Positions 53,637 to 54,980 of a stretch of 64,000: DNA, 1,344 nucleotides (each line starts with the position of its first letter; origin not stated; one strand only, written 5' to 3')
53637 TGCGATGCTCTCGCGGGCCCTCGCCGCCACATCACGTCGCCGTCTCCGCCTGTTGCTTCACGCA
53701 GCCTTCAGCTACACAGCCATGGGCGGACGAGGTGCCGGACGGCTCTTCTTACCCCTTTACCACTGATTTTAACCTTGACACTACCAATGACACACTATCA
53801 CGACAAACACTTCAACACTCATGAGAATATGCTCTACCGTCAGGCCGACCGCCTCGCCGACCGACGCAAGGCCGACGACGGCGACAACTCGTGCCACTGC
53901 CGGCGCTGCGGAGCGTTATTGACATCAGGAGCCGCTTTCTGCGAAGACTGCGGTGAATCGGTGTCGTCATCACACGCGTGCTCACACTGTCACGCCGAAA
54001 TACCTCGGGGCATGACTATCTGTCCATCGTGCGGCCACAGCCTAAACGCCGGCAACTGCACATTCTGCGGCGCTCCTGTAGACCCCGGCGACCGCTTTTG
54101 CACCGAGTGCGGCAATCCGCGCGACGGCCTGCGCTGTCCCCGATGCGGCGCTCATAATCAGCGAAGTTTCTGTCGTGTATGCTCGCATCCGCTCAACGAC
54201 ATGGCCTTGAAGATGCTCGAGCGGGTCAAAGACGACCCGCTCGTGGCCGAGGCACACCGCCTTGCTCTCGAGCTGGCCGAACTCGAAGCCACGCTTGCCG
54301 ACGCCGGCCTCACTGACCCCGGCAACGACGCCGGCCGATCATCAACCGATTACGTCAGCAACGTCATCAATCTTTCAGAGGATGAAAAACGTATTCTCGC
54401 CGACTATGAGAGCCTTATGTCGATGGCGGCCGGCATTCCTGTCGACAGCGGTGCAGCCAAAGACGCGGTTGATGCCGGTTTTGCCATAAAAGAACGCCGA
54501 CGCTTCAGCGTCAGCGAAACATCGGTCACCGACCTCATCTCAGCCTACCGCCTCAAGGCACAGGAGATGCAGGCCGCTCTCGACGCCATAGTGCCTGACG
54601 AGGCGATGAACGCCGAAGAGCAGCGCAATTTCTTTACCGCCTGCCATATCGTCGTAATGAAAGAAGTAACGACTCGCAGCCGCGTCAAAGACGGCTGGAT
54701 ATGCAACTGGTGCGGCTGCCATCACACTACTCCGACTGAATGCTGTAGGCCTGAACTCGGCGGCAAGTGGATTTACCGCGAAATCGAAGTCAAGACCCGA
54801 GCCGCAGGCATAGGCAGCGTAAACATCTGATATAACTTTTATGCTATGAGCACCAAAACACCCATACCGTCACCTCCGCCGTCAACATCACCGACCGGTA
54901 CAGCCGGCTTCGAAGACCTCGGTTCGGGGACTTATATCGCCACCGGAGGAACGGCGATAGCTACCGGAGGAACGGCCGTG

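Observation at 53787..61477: Candidate undescribed three-gene system: multi-zinc-ribbon protein + membrane Ser/Thr kinase + zinc-ribbon-4xAAA+ remodeler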

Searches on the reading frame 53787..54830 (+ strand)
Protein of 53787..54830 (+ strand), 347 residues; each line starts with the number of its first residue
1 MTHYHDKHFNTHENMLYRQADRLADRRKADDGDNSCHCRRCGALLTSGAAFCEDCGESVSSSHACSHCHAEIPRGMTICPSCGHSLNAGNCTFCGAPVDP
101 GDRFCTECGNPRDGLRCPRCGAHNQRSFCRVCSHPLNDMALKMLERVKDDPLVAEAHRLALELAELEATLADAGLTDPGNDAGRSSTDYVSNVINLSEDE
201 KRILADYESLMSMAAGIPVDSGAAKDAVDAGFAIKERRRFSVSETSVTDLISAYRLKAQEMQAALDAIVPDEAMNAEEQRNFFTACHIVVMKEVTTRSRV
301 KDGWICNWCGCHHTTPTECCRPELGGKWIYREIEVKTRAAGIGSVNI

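Call 6: search_protein_families(library=pfam, proteins=[window:53787-54830:+], max_evalue=0.01)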
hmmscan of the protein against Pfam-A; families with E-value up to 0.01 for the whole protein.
window:53787-54830:+ (347 aa): 5 families
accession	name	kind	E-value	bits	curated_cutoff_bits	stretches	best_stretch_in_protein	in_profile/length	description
PF12773.13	DZR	-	4.6e-24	84.8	27.3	3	65-109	1-45/45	Double zinc ribbon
PF13240.11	Zn_Ribbon_1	-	1.5e-14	53.7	25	3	91-111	2-22/23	zinc-ribbon domain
PF13248.11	Zn_ribbon_3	-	2.3e-07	30.5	27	2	91-110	5-24/26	zinc-ribbon domain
PF24463.1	DUF7577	-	2.4e-06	27.5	28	1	62-86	2-26/27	Domain of unknown function (DUF7577)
PF18912.6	DZR_2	-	0.0094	16.2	27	1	64-108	9-55/56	Double zinc ribbon domain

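Call 7: search_protein_families(library=padloc, proteins=[window:53787-54830:+], max_evalue=0.01)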
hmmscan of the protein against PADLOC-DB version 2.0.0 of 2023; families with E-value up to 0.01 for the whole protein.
window:53787-54830:+ (347 aa): 0 families

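Call 8: search_protein_families(library=ncbifam, proteins=[window:53787-54830:+], max_evalue=0.01)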
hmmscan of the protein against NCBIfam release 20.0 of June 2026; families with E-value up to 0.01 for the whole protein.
window:53787-54830:+ (347 aa): 1 family
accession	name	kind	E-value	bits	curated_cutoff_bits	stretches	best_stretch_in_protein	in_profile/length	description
NF011149.0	PRK14559.1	equivalog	0.0002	20.2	374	1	65-110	4-49/642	serine/threonine phosphatase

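Call 12: find_homologous_proteins(query=window:53787-54830:+)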
Query window:53787-54830:+ (347 aa): 36 proteins with E <= 0.001 among 8000 candidates.
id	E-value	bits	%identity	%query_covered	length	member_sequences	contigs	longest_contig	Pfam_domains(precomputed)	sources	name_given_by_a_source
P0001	4.2e-239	811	100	100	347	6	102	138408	PF13240.12,PF12773.14,PF24463.2,PF13248.12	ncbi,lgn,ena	-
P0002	2.6e-171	588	73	100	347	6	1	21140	PF13240.12,PF12773.14,PF24463.2,PF13248.12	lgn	-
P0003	5.0e-170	583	72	100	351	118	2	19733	PF18912.7,PF13240.12,PF12773.14,PF24463.2,PF13248.12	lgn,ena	-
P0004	9.3e-170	583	72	100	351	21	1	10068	PF13240.12,PF12773.14,PF24463.2,PF13248.12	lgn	-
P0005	6.7e-169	580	73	100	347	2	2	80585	PF13240.12,PF12773.14,PF13248.12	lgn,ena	-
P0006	4.2e-167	574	72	100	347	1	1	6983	PF13240.12,PF12773.14,PF24463.2,PF13248.12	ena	-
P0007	4.3e-152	524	68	100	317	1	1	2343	PF13240.12,PF12773.14,PF13248.12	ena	-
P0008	9.6e-75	270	39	89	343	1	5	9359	PF13240.12,PF12773.14,PF13248.12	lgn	-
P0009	1.1e-74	270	38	89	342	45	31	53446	PF13240.12,PF12773.14,PF13248.12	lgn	-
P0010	1.7e-69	253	37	95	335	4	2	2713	PF18912.7,PF13240.12,PF12773.14,PF17032.11,PF24463.2,PF24460.2,PF13248.12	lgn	-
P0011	1.1e-68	250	40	86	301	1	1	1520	PF13240.12,PF12773.14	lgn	-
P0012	2.5e-67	246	38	86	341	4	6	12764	PF13240.12,PF12773.14,PF13248.12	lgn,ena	-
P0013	5.4e-67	245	37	89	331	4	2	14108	PF13240.12,PF12773.14,PF13248.12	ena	-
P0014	1.1e-65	240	35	98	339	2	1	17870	PF13240.12,PF12773.14,PF24460.2,PF13248.12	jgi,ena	-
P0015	3.0e-65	239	40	86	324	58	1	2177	PF13240.12,PF12773.14,PF13248.12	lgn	-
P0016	2.2e-60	223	36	87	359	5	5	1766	PF13240.12,PF12773.14,PF13248.12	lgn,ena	-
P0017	3.3e-60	222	35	86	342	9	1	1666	PF13240.12,PF12773.14,PF24460.2,PF13248.12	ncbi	-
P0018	8.5e-59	218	36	86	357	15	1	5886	PF13240.12,PF12773.14,PF24463.2,PF13248.12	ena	-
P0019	2.0e-58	216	36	86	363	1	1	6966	PF18912.7,PF13240.12,PF12773.14,PF13248.12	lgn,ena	-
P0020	7.7e-58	215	36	89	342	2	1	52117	PF13240.12,PF12773.14,PF24460.2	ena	-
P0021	6.2e-56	208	42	71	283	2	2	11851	PF12773.14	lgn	-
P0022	1.6e-55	207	40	77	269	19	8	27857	PF13240.12,PF12773.14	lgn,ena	-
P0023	3.1e-54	203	40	70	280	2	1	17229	PF12773.14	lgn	-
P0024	1.0e-51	194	41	76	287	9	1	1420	PF12773.14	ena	-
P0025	1.6e-50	190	35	87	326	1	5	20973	PF13240.12,PF12773.14,PF13248.12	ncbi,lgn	-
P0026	2.3e-49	187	36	89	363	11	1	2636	PF13240.12,PF12773.14,PF24463.2,PF13248.12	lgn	-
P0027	7.6e-49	185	35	78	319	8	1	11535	PF13240.12,PF12773.14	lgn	-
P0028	4.7e-47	179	36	69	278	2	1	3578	PF13240.12,PF12773.14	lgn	-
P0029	1.5e-46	177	35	77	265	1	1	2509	PF13240.12,PF12773.14,PF24463.2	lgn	-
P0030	5.6e-45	172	38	82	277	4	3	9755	PF18912.7,PF13240.12,PF12773.14,PF24463.2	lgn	-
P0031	1.7e-42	164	35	79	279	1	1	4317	PF13240.12,PF12773.14,PF24463.2,PF13248.12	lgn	-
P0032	9.9e-41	158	33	80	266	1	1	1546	PF13240.12,PF12773.14,PF13248.12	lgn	-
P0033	1.4e-39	154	34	78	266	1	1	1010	PF13240.12,PF12773.14,PF13248.12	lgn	-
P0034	3.7e-39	153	34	78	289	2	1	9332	PF13240.12,PF12773.14,PF13248.12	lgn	-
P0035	4.7e-38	149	32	80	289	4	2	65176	PF13240.12,PF12773.14,PF13248.12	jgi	-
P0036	8.4e-6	43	32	29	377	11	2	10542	PF18912.7,PF13240.12,PF12773.14,PF17032.11,PF13248.12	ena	-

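Call 13: find_encoding_contigs(protein=P0001, flank=10000, max_places=3)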
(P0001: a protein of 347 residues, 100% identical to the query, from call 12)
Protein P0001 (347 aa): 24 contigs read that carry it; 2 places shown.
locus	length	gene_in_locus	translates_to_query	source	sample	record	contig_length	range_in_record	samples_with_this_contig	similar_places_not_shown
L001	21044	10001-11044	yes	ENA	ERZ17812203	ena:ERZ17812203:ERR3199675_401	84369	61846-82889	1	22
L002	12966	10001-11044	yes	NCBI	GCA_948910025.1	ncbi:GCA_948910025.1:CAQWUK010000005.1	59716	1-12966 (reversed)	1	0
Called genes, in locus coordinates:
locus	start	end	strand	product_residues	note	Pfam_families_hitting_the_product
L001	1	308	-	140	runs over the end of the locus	-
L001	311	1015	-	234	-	-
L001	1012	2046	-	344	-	-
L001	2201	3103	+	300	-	PF01545:Cation_efflux, PF16916:ZT_dimer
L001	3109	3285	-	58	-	-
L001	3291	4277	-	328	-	PF01145:Band_7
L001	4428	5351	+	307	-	-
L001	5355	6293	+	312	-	-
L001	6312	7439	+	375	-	-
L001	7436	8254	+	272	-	PF00535:Glycos_transf_2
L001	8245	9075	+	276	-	PF00535:Glycos_transf_2 (weak)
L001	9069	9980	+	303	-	PF00535:Glycos_transf_2, PF10111:Glyco_tranf_2_2 (weak), PF13641:Glyco_tranf_2_3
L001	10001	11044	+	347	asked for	PF13248:Zn_ribbon_3 (faint), PF12773:DZR, PF24463:DUF7577 (faint), PF12773:DZR, PF13240:Zn_Ribbon_1 (weak), PF12773:DZR (weak), PF13240:Zn_Ribbon_1 (weak)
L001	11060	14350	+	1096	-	PF00069:Pkinase, PF07714:PK_Tyr_Ser-Thr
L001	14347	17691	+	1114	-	PF00493:MCM (faint), PF05496:RuvB_N (faint), PF00004:AAA, PF17866:AAA_lid_6, PF00004:AAA, PF17866:AAA_lid_6, PF00004:AAA, PF17866:AAA_lid_6, +35 more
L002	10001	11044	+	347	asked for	PF13248:Zn_ribbon_3 (faint), PF12773:DZR, PF24463:DUF7577 (faint), PF12773:DZR, PF13240:Zn_Ribbon_1 (weak), PF12773:DZR (weak), PF13240:Zn_Ribbon_1 (weak)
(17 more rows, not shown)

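Call 14: find_encoding_contigs(protein=P0009, flank=10000, max_places=3)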
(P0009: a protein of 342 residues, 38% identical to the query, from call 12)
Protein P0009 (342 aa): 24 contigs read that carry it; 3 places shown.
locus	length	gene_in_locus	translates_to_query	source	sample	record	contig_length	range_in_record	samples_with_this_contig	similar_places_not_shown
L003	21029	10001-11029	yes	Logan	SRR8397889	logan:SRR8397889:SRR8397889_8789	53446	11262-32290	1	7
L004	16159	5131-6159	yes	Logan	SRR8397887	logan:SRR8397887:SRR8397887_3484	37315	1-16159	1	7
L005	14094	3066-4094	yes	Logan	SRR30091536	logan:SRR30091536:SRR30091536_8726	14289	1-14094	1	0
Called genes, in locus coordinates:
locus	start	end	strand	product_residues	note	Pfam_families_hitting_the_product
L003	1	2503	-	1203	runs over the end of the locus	PF00128:Alpha-amylase, PF13290:CHB_HEX_C_1 (weak), PF16738:CBM26 (weak), PF00404:Dockerin_1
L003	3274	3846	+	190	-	PF02572:CobA_CobO_BtuR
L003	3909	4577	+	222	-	PF00702:Hydrolase, PF12710:HAD (weak), PF13419:HAD_2, PF13242:Hydrolase_like (weak)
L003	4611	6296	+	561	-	PF06826:Asp-Al_Ex, PF02080:TrkA_C, PF06826:Asp-Al_Ex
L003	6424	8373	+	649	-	PF13181:TPR_8 (faint), PF14559:TPR_19 (faint), PF00515:TPR_1 (faint), PF07719:TPR_2 (faint), PF13424:TPR_12 (weak), PF07730:HisKA_3 (weak)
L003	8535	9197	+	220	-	PF00072:Response_reg, PF00196:GerE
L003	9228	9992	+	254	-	-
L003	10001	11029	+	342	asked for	PF13248:Zn_ribbon_3 (faint), PF12773:DZR, PF13240:Zn_Ribbon_1 (faint), PF12773:DZR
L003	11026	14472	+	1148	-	PF00069:Pkinase, PF07714:PK_Tyr_Ser-Thr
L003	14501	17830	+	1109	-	PF00493:MCM (faint), PF00004:AAA (weak), PF00004:AAA, PF17866:AAA_lid_6, PF00004:AAA, PF17866:AAA_lid_6, PF00004:AAA, PF17866:AAA_lid_6, +34 more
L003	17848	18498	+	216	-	PF12773:DZR (weak), PF13240:Zn_Ribbon_1 (weak), PF00498:FHA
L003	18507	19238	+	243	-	PF00481:PP2C (faint), PF13672:PP2C_2 (weak)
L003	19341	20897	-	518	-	PF10365:DUF2436, PF07675:Cleaved_Adhesin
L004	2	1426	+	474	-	?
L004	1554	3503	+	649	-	PF13181:TPR_8 (faint), PF14559:TPR_19 (faint), PF00515:TPR_1 (faint), PF07719:TPR_2 (faint), PF13424:TPR_12 (weak), PF07730:HisKA_3 (weak)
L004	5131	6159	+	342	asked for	PF13248:Zn_ribbon_3 (faint), PF12773:DZR, PF13240:Zn_Ribbon_1 (faint), PF12773:DZR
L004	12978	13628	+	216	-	PF12773:DZR (weak), PF13240:Zn_Ribbon_1 (weak), PF00498:FHA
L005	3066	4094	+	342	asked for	PF13248:Zn_ribbon_3 (faint), PF12773:DZR, PF13240:Zn_Ribbon_1 (faint), PF12773:DZR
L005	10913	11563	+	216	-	PF12773:DZR (weak), PF13240:Zn_Ribbon_1 (weak), PF00498:FHA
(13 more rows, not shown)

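Call 16: find_encoding_contigs(protein=P0035, flank=10000, max_places=2)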
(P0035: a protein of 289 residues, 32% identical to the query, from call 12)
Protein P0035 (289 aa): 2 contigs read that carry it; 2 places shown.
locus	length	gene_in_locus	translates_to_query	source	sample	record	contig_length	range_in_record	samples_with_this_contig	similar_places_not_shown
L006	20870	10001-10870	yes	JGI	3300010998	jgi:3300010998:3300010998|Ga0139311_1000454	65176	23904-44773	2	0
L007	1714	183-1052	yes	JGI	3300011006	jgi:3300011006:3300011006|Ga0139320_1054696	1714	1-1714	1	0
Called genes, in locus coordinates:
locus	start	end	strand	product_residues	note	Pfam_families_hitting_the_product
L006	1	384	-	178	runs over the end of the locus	PF00156:Pribosyltran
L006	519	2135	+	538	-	-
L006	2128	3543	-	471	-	PF04849:HAP1_N (faint), PF01464:SLT, PF01476:LysM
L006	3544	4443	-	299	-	PF18935:DUF5683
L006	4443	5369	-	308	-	PF02195:ParB_N, PF17762:HTH_ParB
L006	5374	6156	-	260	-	PF00142:Fer4_NifH (weak), PF01656:CbiA, PF02374:ArsA_ATPase (weak), PF06564:CBP_BcsQ, PF09140:MipZ, PF10609:ParA, PF13614:AAA_31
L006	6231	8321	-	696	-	PF17764:PriA_3primeBD, PF00270:DEAD, PF04851:ResIII, PF18319:Zn_ribbon_PriA, PF00271:Helicase_C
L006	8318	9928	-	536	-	PF16499:Melibiase_2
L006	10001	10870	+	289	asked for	PF12773:DZR, PF13240:Zn_Ribbon_1 (faint), PF13248:Zn_ribbon_3 (faint)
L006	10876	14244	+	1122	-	PF00069:Pkinase, PF07714:PK_Tyr_Ser-Thr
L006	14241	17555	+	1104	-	PF05496:RuvB_N (faint), PF00005:ABC_tran (faint), PF00004:AAA, PF17866:AAA_lid_6, PF00004:AAA, PF17866:AAA_lid_6, PF00004:AAA, PF17866:AAA_lid_6, +24 more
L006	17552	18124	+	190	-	PF12773:DZR, PF13240:Zn_Ribbon_1 (faint), PF13248:Zn_ribbon_3 (weak), PF00498:FHA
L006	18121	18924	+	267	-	PF00481:PP2C (faint), PF13672:PP2C_2 (weak)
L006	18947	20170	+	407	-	-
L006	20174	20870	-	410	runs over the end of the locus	PF13740:ACT_6, PF21086:ACT_PSP_2 (faint), PF00702:Hydrolase, PF12710:HAD, PF08282:Hydrolase_3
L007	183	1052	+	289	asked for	PF12773:DZR, PF13240:Zn_Ribbon_1 (faint), PF13248:Zn_ribbon_3 (faint)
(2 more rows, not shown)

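Call 17: find_encoding_contigs(protein=P0020, flank=10000, max_places=2)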
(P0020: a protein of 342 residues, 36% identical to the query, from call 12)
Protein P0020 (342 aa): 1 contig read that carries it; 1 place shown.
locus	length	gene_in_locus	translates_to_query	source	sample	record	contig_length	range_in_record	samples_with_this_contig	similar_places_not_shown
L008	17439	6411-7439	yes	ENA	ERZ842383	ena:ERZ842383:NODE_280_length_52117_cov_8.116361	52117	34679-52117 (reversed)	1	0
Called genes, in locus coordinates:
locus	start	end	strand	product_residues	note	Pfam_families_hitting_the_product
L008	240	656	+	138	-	-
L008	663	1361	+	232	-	-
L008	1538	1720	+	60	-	-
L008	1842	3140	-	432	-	PF01637:ATPase_2, PF13173:AAA_14 (weak), PF03008:DUF234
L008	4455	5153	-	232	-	-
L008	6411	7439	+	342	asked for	PF24460:DUF7575 (faint), PF12773:DZR, PF13240:Zn_Ribbon_1 (weak)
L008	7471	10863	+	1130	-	PF00069:Pkinase, PF07714:PK_Tyr_Ser-Thr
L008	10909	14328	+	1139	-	PF00158:Sigma54_activat (faint), PF00004:AAA (weak), PF00004:AAA, PF17866:AAA_lid_6, PF00004:AAA, PF17866:AAA_lid_6, PF00004:AAA, PF17866:AAA_lid_6, +29 more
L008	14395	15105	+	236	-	PF12773:DZR, PF13240:Zn_Ribbon_1 (weak), PF13248:Zn_ribbon_3 (weak), PF00498:FHA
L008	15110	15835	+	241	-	PF00481:PP2C (faint), PF13672:PP2C_2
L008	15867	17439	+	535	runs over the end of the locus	PF01935:DUF87 (weak), PF05872:HerA_C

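Call 18: find_encoding_contigs(protein=P0022, flank=10000, max_places=2)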
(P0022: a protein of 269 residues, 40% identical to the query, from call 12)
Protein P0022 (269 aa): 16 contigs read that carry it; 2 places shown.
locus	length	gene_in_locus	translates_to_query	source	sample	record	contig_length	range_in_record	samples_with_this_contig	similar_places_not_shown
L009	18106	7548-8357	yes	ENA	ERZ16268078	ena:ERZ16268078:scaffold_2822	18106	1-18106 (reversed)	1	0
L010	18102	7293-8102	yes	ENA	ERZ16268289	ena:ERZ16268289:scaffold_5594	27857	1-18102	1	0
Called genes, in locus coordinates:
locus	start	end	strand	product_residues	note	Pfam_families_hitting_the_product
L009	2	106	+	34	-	?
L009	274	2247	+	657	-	PF02518:HATPase_c, PF00204:DNA_gyraseB, PF01751:Toprim, PF00986:DNA_gyraseB_C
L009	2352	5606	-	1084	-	PF26549:Tricorn_N, PF26550:Tricorn_2nd, PF25174:Beta-prop_THOC3, PF26549:Tricorn_N, PF26550:Tricorn_2nd, PF07676:PD40, PF14684:Tricorn_C1, PF14685:PDZ_Tricorn, +6 more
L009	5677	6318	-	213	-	PF00072:Response_reg, PF00196:GerE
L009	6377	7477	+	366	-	-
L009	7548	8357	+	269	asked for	PF12773:DZR (weak), PF13240:Zn_Ribbon_1 (weak)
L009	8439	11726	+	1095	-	PF00069:Pkinase, PF03109:ABC1 (faint), PF07714:PK_Tyr_Ser-Thr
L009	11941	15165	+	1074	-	PF00004:AAA (weak), PF00005:ABC_tran (faint), PF00004:AAA, PF17866:AAA_lid_6, PF00004:AAA, PF17866:AAA_lid_6, PF00004:AAA, PF17866:AAA_lid_6, +39 more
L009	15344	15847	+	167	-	PF12773:DZR (weak), PF00498:FHA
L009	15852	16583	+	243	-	PF13672:PP2C_2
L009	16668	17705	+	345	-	-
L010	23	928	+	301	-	PF02518:HATPase_c, PF00204:DNA_gyraseB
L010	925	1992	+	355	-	PF00204:DNA_gyraseB, PF01751:Toprim, PF00986:DNA_gyraseB_C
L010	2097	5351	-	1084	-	PF26549:Tricorn_N, PF26550:Tricorn_2nd, PF25174:Beta-prop_THOC3, PF26549:Tricorn_N, PF26550:Tricorn_2nd, PF07676:PD40, PF14684:Tricorn_C1, PF14685:PDZ_Tricorn, +6 more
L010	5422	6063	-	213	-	PF00072:Response_reg, PF00196:GerE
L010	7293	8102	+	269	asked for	PF12773:DZR (weak), PF13240:Zn_Ribbon_1 (weak)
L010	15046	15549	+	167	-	PF12773:DZR (weak), PF00498:FHA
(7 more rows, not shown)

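Call 47: predict_structure(alignment_id=A3)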
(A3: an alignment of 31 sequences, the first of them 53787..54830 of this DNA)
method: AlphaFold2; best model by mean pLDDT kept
length: 347 residues; sequences in the alignment: 31
mean_pLDDT: 76.7   pTM: 0.55
mean pLDDT of the five models: 76.7, 75.3, 72.9, 72.7, 71.7
residues with pLDDT >= 90: 144; 70-90: 94; 50-70: 39; < 50: 70
segments of 3 or more residues with pLDDT < 50: 4-10, 28-33, 179-195, 216-242, 338-347
pLDDT, mean of each block of 10 residues (from residue 1): 45 72 61 65 84 83 83 86 87 93 95 92 92 92 94 93 88 68 41 55 77 54 41 44 73 95 94 93 85 64 95 96 95 62 33
secondary structure, 60 per line:
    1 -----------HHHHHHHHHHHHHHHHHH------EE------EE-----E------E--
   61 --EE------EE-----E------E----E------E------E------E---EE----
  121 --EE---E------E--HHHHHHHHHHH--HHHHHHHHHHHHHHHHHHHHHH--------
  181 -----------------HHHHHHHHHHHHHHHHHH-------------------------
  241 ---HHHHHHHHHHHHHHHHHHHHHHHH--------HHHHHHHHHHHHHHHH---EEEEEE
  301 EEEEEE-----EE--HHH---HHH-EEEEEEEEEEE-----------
elements in order: H12-29 H138-148 H151-172 H198-215 H244-267 H276-291 E295-306 E326-336

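Call 50: search_protein_families(library=pfam, proteins=[L009:6377-7477:+], max_evalue=0.01)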
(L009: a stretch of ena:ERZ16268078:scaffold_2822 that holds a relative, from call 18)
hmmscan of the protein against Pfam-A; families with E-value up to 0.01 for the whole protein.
L009:6377-7477:+ (366 aa): 0 families
